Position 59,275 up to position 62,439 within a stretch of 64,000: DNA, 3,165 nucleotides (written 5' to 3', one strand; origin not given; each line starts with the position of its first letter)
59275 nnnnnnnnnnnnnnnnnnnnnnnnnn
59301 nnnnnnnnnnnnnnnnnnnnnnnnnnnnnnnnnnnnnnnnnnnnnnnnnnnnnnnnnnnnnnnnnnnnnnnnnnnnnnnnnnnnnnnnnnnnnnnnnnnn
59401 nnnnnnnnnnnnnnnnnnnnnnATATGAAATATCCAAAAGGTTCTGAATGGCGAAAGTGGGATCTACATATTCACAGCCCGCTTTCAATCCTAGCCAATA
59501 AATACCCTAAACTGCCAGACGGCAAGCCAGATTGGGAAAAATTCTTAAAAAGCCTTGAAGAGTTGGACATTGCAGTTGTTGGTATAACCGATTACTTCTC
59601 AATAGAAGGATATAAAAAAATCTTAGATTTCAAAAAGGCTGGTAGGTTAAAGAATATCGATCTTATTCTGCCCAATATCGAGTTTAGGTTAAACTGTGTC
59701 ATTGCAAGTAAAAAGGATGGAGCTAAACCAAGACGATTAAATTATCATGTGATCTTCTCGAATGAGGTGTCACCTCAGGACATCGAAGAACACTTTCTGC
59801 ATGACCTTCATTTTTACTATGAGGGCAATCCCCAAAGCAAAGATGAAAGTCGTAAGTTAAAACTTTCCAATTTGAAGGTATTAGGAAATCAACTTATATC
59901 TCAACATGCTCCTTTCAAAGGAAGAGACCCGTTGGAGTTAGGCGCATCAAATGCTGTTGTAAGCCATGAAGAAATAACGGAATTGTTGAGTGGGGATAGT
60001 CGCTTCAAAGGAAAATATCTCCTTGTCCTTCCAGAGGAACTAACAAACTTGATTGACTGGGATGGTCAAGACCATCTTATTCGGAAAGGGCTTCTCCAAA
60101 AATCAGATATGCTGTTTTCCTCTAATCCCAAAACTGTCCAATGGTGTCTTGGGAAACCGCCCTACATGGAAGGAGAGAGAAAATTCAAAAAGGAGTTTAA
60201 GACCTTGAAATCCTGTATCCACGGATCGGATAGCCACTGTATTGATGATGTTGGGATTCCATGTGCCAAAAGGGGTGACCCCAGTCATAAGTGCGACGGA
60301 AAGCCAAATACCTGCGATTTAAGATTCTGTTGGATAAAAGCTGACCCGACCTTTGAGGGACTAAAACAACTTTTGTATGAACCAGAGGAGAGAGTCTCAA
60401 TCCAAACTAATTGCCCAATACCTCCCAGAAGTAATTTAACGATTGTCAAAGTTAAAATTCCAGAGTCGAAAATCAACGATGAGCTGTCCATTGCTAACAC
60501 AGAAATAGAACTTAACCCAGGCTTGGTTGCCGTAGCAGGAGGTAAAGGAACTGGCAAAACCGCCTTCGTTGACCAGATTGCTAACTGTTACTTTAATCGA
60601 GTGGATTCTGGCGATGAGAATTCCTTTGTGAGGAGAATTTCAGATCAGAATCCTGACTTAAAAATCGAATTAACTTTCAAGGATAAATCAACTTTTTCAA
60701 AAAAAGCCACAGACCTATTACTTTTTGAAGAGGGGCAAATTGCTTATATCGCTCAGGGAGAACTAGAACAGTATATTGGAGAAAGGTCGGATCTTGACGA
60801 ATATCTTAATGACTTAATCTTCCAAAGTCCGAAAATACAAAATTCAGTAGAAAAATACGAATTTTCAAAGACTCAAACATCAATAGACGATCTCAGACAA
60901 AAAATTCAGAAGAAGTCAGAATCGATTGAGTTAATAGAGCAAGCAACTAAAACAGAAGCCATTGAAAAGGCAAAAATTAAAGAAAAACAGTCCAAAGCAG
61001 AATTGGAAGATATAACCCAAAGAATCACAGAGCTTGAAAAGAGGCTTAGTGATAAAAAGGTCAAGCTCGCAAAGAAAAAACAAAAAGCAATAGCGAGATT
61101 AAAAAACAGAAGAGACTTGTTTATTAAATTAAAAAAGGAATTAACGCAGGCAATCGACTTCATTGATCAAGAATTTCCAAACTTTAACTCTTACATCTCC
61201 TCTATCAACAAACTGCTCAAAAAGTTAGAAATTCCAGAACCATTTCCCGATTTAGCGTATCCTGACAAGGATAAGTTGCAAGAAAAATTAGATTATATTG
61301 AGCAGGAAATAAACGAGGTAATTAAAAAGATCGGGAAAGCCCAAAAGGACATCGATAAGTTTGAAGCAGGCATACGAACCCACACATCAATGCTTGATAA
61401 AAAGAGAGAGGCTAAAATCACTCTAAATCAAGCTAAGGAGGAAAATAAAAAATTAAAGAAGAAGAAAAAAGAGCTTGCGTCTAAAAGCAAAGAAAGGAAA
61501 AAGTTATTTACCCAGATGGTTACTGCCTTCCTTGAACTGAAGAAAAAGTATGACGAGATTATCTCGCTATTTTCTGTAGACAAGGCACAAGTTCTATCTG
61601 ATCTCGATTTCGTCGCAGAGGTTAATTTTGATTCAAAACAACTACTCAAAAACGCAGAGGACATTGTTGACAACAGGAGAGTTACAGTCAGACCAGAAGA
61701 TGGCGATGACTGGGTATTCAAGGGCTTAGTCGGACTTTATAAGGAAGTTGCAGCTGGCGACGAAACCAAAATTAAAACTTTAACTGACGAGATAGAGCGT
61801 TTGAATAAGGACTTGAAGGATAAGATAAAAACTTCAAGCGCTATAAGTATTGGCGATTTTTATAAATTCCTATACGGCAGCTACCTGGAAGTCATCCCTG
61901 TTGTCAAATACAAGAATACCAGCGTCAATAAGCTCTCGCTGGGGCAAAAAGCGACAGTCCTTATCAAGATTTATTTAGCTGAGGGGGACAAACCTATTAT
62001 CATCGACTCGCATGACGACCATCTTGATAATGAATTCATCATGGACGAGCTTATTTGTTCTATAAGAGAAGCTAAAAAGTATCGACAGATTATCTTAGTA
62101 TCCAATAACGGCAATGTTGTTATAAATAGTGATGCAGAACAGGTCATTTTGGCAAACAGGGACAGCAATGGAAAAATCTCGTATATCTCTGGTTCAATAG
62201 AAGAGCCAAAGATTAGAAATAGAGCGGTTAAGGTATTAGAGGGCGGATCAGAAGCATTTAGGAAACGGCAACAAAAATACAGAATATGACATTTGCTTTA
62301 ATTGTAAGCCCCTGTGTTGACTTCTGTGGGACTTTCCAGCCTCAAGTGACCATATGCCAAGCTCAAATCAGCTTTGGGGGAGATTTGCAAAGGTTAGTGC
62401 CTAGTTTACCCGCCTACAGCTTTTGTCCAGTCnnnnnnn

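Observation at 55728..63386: Compositionally distinct accessory segment with divergent operon architecture (kinase-like / GIY-YIG / SpoU MTase versus HTH / PHP-ATPase / secreted protein)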

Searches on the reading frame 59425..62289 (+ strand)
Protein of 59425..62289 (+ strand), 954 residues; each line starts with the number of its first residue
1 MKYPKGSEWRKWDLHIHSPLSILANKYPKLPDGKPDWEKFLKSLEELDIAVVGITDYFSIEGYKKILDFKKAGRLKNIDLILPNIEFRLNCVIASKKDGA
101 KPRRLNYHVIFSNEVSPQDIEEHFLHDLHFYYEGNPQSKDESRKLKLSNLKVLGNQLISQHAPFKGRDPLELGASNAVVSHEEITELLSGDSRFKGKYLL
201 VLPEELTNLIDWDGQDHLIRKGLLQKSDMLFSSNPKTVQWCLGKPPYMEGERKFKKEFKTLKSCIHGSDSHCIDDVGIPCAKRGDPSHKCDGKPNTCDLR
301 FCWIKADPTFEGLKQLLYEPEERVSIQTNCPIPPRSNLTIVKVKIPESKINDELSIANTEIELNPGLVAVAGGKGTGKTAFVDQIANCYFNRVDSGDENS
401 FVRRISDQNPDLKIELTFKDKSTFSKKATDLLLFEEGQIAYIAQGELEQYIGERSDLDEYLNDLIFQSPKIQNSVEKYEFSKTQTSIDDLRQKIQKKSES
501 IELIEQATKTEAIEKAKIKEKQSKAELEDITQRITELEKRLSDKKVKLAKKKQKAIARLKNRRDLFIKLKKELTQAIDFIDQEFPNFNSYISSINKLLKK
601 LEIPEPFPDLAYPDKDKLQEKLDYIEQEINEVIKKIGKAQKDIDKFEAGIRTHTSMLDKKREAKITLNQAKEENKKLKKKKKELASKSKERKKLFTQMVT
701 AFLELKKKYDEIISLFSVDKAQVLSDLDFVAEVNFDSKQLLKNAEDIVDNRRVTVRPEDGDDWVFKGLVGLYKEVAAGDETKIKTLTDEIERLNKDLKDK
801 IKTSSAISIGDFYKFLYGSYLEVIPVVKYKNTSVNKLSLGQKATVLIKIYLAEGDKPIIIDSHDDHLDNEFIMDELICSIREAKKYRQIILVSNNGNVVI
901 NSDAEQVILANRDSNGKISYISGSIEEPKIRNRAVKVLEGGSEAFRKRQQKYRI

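Call 3: search_protein_families(library=pfam, proteins=[window:59425-62289:+], max_evalue=0.01)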
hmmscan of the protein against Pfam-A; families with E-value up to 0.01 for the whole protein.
window:59425-62289:+ (954 aa): 1 family
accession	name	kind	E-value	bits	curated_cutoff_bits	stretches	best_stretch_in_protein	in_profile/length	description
PF13476.12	AAA_23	-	4.1e-10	41.1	27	1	355-541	9-200/201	AAA domain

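Call 4: search_protein_families(library=ncbifam, proteins=[window:59425-62289:+], max_evalue=0.01)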
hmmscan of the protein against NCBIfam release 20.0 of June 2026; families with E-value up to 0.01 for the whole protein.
window:59425-62289:+ (954 aa): 9 families
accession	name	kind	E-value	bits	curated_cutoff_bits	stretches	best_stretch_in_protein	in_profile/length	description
NF045780.1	TrlF_fam_ATP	equivalog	7e-152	508.2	350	1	5-953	1-944/944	TrlF family AAA-like ATPase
NF042955.1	Ppl_antiphage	equivalog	5e-34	117.4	1000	2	832-950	762-880/882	anti-phage protein Ppl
NF045781.1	Spaf1101_AAA_ATP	equivalog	9.2e-34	117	475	2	833-953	708-833/836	Spaf_1101 family AAA-like ATPase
TIGR02169.1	SMC_prok_A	equivalog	3.6e-06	25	729.4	1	449-714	679-939/1165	chromosome segregation protein SMC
NF041034.1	Rad50_Sulf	equivalog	0.00011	20.3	1000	0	344-420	2-77/872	DNA double-strand break repair ATPase Rad50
TIGR04523.1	Mplasa_alph_rch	subfamily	0.00012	20.2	270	1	454-714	393-666/745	helix-rich protein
NF003034.1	PRK03918.1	equivalog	0.00014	20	700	0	615-718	188-291/878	DNA double-strand break repair ATPase Rad50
NF033928.1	alph_xenorhab_A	subfamily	0.0017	17.7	125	1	586-702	82-215/339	alpha-xenorhabdolysin family binary toxin subunit A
NF045487.1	ASRP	equivalog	0.0087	14.7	300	0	357-602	6-269/593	archaea-specific SMC-related protein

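Call 5: search_protein_families(library=padloc, proteins=[window:59425-62289:+], max_evalue=0.01)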
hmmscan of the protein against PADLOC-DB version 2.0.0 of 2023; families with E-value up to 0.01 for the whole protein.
window:59425-62289:+ (954 aa): 9 families
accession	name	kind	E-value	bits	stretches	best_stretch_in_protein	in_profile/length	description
PDLC02208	Ppl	-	7.3e-29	98.5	2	834-950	774-890/894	-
PDLC04678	PDC-M49A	-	2.5e-06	24.1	1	852-939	566-652/681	-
PDLC00553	JetC2|JetC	-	0.00017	17.6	1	461-752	318-557/1361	DUF3584 domain; MukB-like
PDLC00519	JetC1|JetC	-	0.00019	17.8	0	444-580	636-772/1097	DUF3584 domain; MukB-like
PDLC04547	PDC-M26A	-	0.00059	16.5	0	454-583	142-270/724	-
PDLC02730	PbeC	-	0.0017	15.2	1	616-712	221-316/651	PbeC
PDLC03868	LmuB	-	0.0018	14.7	0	479-684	536-734/1035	-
PDLC03865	LmuB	-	0.0024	14.1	1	554-851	189-464/1007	-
PDLC00551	JetC2|JetC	-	0.0046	12.8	0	479-754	742-1018/1365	DUF3584 domain; MukB-like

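Call 19: find_homologous_proteins(query=window:59425-62289:+)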
Query window:59425-62289:+ (954 aa): 5272 proteins with E <= 0.001 among 8000 candidates; the best 120 are listed.
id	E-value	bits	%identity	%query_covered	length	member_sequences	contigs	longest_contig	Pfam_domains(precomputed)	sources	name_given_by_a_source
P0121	0.0e+0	1822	85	100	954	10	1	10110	-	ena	-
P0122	0.0e+0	1761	82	100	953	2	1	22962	-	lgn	-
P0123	0.0e+0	1586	74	100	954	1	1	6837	-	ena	-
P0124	0.0e+0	1572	73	100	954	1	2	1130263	PF13476.13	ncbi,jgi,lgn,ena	ncbi:MAG: hypothetical protein WC826_05135 [Microgenomates group bacterium]|jgi:hypothetical protein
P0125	0.0e+0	1569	74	100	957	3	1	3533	-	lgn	-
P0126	0.0e+0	1564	73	100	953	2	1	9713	-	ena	-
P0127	0.0e+0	1526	71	100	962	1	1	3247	-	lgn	-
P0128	0.0e+0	1521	71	100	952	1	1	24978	PF13476.13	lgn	-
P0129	0.0e+0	1437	67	100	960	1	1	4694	-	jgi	jgi:hypothetical protein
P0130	0.0e+0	1399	73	90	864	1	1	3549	PF13476.13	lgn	-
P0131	0.0e+0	1352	71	100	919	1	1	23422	PF13476.13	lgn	-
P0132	0.0e+0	1334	62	100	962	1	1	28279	-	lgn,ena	-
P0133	0.0e+0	1333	62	100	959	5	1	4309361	PF13476.13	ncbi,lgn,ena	-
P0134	0.0e+0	1297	61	100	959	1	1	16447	-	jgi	jgi:hypothetical protein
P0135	0.0e+0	1289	60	100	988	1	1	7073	-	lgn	-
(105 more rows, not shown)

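Call 20: find_related_loci(query=window:59425-62289:+, collection=genome_contigs, flank=10000)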
Query window:59425-62289:+ (954 aa) in genome_contigs; peptide patterns used: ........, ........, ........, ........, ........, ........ (x = any residue, [..] = any of these).
60 stretches matched a pattern; 24 encode a relative of the query (tblastn E <= 1e-3); 24 distinct loci.
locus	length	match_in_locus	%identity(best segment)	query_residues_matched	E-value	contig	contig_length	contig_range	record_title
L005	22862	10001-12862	85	1-954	0e+0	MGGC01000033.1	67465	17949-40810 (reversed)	MAG: Candidatus Woesebacteria bacterium RIFCSPHIGHO2_01_FULL_38_10 rifcsphigho2_01_scaffold_510, whole genome shotgun se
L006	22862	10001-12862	73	1-954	0e+0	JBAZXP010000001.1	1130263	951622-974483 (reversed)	MAG: Microgenomates group bacterium isolate SO_2017_GW1_59 NODE_11_length_1130263_cov_5.408407_OW334_2017, whole genome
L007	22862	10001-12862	62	1-954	0e+0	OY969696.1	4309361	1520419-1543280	MAG: Candidatus Aminicenantes bacterium isolate MFD04408.bin.1.14 genome assembly, chromosome: 1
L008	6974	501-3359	58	1-954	0e+0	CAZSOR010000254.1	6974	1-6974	MAG TPA_asm: uncultured Pirellulales bacterium isolate binchicken_co262_305 genome assembly, contig: NODE_12523_length_6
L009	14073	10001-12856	58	3-954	0e+0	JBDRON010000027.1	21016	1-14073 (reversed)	MAG: Elusimicrobiota bacterium isolate MEGAHIT-group-1.958 k141_4557906, whole genome shotgun sequence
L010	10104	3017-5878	58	1-954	0e+0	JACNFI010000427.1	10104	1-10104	MAG: Candidatus Cloacimonadota bacterium isolate NIOZ-UU1 NIOZ-UU_NODE_8362_length_10104_cov_4.70136, whole genome shotg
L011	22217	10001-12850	56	3-954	0e+0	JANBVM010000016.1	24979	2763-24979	MAG: Patescibacteria group bacterium isolate AMOR_Bin_1762 NODE_16_length_24979_cov_34.848968, whole genome shotgun sequ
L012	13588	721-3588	52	3-954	0e+0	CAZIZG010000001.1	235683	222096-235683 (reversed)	MAG TPA_asm: uncultured Bdellovibrionales bacterium isolate SRP135725_co1_205 genome assembly, contig: NODE_5_length_235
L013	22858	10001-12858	55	3-954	0e+0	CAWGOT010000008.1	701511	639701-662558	MAG: uncultured Planctomycetia bacterium isolate MFD05580.bin.2.48 genome assembly, contig: contig_30070, whole genome s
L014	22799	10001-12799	44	5-954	0e+0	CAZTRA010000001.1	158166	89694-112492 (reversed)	MAG TPA_asm: uncultured Candidatus Saccharibacteria bacterium isolate SRP219642_co4_90 genome assembly, contig: NODE_103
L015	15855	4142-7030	42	2-954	0e+0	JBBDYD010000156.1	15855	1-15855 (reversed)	MAG: Bacteroidota bacterium isolate LejiaD_53_15 Lejia_D_5856_length_15855_cov_9, whole genome shotgun sequence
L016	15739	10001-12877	43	5-954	0e+0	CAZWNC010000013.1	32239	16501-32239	MAG TPA_asm: uncultured Candidatus Saccharibacteria bacterium isolate SRP286056_co1_690 genome assembly, contig: NODE_15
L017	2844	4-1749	45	372-954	2e-162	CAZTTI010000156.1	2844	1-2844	MAG TPA_asm: uncultured Solibacteraceae bacterium isolate binchicken_co31_437 genome assembly, contig: k141_867950, whol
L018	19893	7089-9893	39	2-954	0e+0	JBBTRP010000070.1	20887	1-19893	MAG: Patescibacteria group bacterium isolate H52-bin089_1 H52_bin089_1_000000000070, whole genome shotgun sequence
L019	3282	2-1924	41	318-954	3e-138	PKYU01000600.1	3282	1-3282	MAG: Chitinophagaceae bacterium isolate palsa_955 73.20120500_P16.21_contig_75637, whole genome shotgun sequence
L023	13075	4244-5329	44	5-386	5e-84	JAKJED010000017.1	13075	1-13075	MAG: Patescibacteria group bacterium isolate UR.bin240 UR_contig_13273, whole genome shotgun sequence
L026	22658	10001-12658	27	2-952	2e-71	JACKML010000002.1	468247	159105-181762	MAG: Chromatiaceae bacterium isolate HK-STAS-PROT-117 HK-STAS-PROT-117_2, whole genome shotgun sequence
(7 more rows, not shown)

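Call 24: find_encoding_contigs(protein=P0133, flank=10000, max_places=1)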
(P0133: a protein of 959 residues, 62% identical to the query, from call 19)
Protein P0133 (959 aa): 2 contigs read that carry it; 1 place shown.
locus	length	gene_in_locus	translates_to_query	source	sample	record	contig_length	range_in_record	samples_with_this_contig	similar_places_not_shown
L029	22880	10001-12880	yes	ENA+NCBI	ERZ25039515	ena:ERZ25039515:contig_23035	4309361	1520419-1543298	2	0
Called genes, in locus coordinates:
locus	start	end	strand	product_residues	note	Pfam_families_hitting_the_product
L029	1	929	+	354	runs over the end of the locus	-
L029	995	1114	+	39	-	-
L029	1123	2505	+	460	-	PF03372:Exo_endo_phos (faint), PF00041:fn3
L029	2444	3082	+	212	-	-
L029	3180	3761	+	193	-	-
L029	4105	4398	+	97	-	-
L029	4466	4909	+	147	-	PF01797:Y1_Tnp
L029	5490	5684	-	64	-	-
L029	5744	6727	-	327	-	PF06067:DUF932 (weak)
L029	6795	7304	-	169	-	PF03703:bPH_2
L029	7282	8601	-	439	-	PF01935:DUF87 (faint), PF10412:TrwB_AAD_bind, PF12696:TraG-D_C (weak)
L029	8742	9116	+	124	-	-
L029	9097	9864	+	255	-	PF01930:Cas_Cas4 (faint), PF12705:PDDEXK_1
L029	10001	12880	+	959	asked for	PF13476:AAA_23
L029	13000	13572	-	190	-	-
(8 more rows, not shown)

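Call 25: find_encoding_contigs(protein=P0124, flank=10000, max_places=1)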
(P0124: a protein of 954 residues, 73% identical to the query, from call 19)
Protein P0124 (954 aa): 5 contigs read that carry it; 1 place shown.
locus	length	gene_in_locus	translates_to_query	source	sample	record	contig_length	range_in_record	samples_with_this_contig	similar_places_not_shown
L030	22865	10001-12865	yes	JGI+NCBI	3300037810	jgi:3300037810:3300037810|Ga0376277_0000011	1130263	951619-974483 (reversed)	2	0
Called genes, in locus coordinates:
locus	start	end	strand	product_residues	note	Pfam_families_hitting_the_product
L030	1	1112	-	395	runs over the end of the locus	PF09992:NAGPA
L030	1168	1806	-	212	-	-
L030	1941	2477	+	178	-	-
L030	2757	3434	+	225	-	PF12697:Abhydrolase_6 (weak), PF12146:Hydrolase_4 (faint), PF10230:LIDHydrolase (weak), PF00326:Peptidase_S9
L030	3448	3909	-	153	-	PF22091:DUF6941 (weak)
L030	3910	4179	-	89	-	PF10049:DUF2283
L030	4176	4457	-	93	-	-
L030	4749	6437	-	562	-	-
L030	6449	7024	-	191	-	-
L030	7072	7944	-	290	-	-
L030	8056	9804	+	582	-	PF10502:Peptidase_S26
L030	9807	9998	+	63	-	PF12728:HTH_17, PF00376:MerR, PF13411:MerR_1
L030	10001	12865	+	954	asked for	PF13476:AAA_23 (weak)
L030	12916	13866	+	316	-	PF01555:N6_N4_Mtase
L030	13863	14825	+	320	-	-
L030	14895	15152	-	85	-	-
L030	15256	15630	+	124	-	-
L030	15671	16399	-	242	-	-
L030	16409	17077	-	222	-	-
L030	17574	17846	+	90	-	PF18903:DUF5659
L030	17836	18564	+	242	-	PF13730:HTH_36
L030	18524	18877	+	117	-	-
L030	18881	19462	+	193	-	-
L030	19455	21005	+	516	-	PF05876:GpA_ATPase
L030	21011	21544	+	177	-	-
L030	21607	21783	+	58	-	PF12728:HTH_17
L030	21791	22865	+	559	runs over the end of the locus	PF00239:Resolvase, PF07508:Recombinase, PF13408:Zn_ribbon_recom (weak)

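Call 27: search_protein_families(library=pfam, proteins=[L005:5348-6010:+, L005:6013-7680:+, L005:7677-9998:+, L005:13166-14038:-, L005:15043-15765:+, L005:16292-16894:+, L005:2254-2721:+, L005:4188-5111:-, L005:3590-4207:-, L005:20592-21947:+], max_evalue=0.01)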
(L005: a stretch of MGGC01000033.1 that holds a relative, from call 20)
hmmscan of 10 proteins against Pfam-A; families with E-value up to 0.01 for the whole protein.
L005:5348-6010:+ (220 aa): 2 families
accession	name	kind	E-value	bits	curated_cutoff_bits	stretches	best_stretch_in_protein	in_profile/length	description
PF05168.19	HEPN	-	0.00036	21.1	22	1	115-217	10-112/117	HEPN domain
PF16342.10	DUF4972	-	0.0011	19.2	28.8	0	159-210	29-81/128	Domain of unknown function (DUF4972)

L005:6013-7680:+ (555 aa): 2 families
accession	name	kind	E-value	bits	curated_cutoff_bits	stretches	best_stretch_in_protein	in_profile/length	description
PF01555.25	N6_N4_Mtase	-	6.4e-41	141.2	26.7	1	79-407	1-215/221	DNA methylase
PF03602.21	Cons_hypoth95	-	4.8e-05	23.5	24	0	61-108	97-143/182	Conserved hypothetical protein 95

L005:7677-9998:+ (773 aa): 4 families
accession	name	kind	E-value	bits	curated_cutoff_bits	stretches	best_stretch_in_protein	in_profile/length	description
PF04851.21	ResIII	-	4.9e-21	75.8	22.5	1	53-222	19-163/164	Type III restriction enzyme, res subunit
PF08722.17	Tn7_TnsA-like_N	-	7.9e-08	33.2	26.5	1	690-734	25-74/85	TnsA-like endonuclease N terminal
PF19778.5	RE_endonuc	-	3e-07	30.7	23.4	1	646-729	2-90/108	Endonuclease domain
PF18766.7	SWI2_SNF2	-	7e-05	23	26.7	1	136-225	83-159/221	SWI2/SNF2 ATPase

L005:13166-14038:- (290 aa): 0 families

L005:15043-15765:+ (240 aa): 0 families

L005:16292-16894:+ (200 aa): 0 families

L005:2254-2721:+ (155 aa): 1 family
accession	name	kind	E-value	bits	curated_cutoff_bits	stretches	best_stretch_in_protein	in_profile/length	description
PF02811.25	PHP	-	0.0063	17.3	26.4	0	47-106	17-66/164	PHP domain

L005:4188-5111:- (307 aa): 4 families
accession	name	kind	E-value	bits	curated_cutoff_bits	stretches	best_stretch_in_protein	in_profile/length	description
PF00106.31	adh_short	-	1.1e-39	136.3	26.6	1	66-261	1-192/195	short chain dehydrogenase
PF13561.12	adh_short_C2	-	1.5e-37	129.8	27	1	75-298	6-234/236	Enoyl-(Acyl carrier protein) reductase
PF08659.16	KR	-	3.7e-06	27.4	22.6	1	69-154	4-93/180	KR domain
PF03435.24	Sacchrp_dh_NADP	-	0.0097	16.7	25.1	0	72-153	5-79/129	Saccharopine dehydrogenase NADP binding domain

L005:3590-4207:- (205 aa): 4 families
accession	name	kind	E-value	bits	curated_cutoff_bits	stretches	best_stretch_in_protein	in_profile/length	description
PF00753.33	Lactamase_B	-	1.8e-15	57.9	22.7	1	29-111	5-88/196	Metallo-beta-lactamase superfamily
PF13483.12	Lactamase_B_3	-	1.7e-07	31.8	24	1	30-100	7-70/160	Beta-lactamase superfamily domain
PF12706.13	Lactamase_B_2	-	7.5e-05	22.8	27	1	41-86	2-51/200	Beta-lactamase superfamily domain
PF19583.5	ODP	-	0.00026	21.4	27.2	1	31-89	4-63/194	ODP family beta lactamase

L005:20592-21947:+ (451 aa): 6 families
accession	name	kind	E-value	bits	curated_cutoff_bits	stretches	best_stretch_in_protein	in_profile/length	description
PF21688.3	FAD-depend_C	-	2.3e-15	57.8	27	1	219-400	4-195/197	FAD-dependent protein, C-terminal domain-like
PF01134.28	GIDA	-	3.1e-10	40.1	22.1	1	355-449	297-385/391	Glucose inhibited division protein A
PF07992.20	Pyr_redox_2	-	1.4e-08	34.9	26.1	0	5-36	1-30/291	Pyridine nucleotide-disulphide oxidoreductase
PF00890.30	FAD_binding_2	-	1.6e-06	28.1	20.4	0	131-208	126-216/414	FAD binding domain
PF03486.20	HI0933_like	-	3.7e-05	23.7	50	1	6-44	2-38/244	HI0933-like protein Rossmann domain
PF01946.23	Thi4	-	0.0041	16.8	26.2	0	5-35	18-47/235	Thi4 family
